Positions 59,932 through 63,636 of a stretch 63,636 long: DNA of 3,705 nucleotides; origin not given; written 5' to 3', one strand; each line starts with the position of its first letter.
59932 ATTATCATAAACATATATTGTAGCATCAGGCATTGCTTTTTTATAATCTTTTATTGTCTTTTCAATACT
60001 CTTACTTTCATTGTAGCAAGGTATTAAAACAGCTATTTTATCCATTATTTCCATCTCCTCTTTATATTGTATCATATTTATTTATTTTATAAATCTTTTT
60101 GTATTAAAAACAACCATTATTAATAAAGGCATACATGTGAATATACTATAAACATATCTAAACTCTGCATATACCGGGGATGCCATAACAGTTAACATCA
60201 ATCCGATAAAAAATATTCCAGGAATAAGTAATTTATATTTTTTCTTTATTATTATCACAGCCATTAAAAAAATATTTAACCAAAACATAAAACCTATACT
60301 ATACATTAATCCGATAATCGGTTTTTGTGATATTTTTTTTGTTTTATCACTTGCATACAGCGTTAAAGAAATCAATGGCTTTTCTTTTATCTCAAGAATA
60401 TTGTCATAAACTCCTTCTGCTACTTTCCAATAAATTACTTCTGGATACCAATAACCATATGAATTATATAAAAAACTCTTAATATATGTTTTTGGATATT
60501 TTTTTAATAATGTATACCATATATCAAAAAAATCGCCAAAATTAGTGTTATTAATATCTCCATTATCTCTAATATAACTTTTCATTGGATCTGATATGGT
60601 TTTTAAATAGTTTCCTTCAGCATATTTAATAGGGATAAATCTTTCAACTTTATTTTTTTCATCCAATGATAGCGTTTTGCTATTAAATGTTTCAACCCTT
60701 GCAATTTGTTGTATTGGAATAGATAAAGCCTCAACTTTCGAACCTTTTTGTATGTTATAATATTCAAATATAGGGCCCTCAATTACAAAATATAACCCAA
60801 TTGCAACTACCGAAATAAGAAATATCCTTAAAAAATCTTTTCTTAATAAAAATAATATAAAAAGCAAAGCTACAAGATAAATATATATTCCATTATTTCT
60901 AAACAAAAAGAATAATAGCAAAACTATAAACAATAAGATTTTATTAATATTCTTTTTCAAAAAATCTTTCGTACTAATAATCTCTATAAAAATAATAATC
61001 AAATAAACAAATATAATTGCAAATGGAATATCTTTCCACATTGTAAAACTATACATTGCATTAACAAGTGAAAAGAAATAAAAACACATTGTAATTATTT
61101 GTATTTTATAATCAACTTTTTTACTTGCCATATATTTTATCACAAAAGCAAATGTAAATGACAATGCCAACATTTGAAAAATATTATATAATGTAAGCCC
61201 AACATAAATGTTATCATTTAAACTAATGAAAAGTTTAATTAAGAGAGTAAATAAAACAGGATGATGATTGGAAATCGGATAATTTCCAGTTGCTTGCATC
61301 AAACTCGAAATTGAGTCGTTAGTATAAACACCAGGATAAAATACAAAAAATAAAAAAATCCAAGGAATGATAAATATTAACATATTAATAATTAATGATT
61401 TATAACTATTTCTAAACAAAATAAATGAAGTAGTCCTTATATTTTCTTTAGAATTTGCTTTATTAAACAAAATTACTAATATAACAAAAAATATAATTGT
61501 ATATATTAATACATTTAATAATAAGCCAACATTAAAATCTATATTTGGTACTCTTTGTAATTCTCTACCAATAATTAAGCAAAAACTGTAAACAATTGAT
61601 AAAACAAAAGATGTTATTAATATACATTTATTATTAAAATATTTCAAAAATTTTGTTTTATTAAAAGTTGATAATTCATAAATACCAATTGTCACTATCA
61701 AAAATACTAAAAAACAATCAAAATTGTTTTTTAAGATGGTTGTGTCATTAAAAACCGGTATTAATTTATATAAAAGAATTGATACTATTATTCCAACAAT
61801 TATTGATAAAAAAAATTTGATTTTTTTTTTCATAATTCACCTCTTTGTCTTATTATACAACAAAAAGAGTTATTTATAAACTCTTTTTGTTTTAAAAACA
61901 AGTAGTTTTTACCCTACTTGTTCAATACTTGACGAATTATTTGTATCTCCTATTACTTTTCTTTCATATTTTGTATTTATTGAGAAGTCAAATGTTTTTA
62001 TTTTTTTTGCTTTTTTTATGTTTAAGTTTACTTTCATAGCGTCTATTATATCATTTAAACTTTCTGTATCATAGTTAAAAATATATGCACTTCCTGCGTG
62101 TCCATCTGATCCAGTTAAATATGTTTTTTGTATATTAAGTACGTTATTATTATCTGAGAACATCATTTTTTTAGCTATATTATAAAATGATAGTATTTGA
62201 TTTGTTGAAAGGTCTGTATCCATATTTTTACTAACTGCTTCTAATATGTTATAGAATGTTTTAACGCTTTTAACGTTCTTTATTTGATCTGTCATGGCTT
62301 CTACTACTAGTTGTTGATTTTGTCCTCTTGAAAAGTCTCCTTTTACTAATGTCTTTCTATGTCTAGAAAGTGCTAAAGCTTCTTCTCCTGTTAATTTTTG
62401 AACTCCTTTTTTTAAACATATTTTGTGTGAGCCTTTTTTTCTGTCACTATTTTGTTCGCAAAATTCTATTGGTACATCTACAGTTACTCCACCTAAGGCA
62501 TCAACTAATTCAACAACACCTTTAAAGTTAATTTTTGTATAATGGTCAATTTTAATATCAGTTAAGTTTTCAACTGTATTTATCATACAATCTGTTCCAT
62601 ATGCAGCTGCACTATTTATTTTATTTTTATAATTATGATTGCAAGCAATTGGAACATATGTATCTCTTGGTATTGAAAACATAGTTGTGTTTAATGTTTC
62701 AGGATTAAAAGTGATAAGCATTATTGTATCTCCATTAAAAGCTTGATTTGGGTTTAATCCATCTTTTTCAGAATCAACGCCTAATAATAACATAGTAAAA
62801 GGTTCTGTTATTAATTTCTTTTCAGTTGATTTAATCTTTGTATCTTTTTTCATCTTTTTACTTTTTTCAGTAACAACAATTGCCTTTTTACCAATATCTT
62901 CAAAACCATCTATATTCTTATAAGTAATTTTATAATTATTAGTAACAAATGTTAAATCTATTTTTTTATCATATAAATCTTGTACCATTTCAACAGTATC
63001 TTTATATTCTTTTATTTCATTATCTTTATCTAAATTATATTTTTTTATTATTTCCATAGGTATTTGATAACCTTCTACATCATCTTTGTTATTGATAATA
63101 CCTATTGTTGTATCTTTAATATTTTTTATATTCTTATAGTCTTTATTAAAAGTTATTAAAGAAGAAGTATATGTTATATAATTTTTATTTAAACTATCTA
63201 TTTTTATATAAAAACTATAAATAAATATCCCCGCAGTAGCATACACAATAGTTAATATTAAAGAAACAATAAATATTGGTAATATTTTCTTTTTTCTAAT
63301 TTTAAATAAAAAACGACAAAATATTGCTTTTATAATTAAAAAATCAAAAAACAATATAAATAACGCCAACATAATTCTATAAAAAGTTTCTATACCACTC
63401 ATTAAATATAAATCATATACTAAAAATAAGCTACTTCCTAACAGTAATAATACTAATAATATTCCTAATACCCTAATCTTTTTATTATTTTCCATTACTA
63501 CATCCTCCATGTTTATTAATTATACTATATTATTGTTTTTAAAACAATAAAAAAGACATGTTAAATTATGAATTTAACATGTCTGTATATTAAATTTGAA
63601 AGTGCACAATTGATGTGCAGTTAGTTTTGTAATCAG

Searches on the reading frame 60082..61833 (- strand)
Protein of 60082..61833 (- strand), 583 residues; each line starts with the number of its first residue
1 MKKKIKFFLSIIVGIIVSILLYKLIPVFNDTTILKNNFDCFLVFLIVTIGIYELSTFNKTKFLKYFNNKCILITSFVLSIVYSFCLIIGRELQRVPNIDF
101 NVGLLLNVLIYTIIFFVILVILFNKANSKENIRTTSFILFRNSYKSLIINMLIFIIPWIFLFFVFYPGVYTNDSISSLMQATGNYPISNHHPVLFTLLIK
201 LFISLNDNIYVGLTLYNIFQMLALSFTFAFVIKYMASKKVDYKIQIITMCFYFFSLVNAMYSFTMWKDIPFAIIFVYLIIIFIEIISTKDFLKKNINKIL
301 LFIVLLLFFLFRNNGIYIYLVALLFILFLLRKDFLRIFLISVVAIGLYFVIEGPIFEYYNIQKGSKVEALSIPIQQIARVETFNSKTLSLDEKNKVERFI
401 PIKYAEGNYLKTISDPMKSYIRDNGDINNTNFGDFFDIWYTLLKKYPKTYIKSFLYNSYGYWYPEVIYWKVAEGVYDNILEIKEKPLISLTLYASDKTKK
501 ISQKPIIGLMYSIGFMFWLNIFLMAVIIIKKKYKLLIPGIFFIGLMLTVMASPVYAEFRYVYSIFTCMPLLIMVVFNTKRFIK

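Call 38: search_protein_families(library=pfam, proteins=[window:60082-61833:-], max_evalue=0.001)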
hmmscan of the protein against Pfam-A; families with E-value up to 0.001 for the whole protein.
window:60082-61833:- (583 aa): 1 family
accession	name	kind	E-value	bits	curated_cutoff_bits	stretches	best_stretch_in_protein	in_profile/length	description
PF19484.4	DUF6020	-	2.6e-39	135.5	28.3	1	187-579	182-594/604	Family of unknown function (DUF6020)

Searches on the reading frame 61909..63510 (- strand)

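Call 38: search_protein_families(library=pfam, proteins=[window:61909-63510:-], max_evalue=0.001)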
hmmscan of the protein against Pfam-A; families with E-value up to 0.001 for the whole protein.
window:61909-63510:- (533 aa): 1 family
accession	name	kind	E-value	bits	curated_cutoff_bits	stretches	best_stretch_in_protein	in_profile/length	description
PF03816.19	LytR_cpsA_psr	-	1e-44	152.8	24.6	1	260-411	2-149/150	LytR_cpsA_psr family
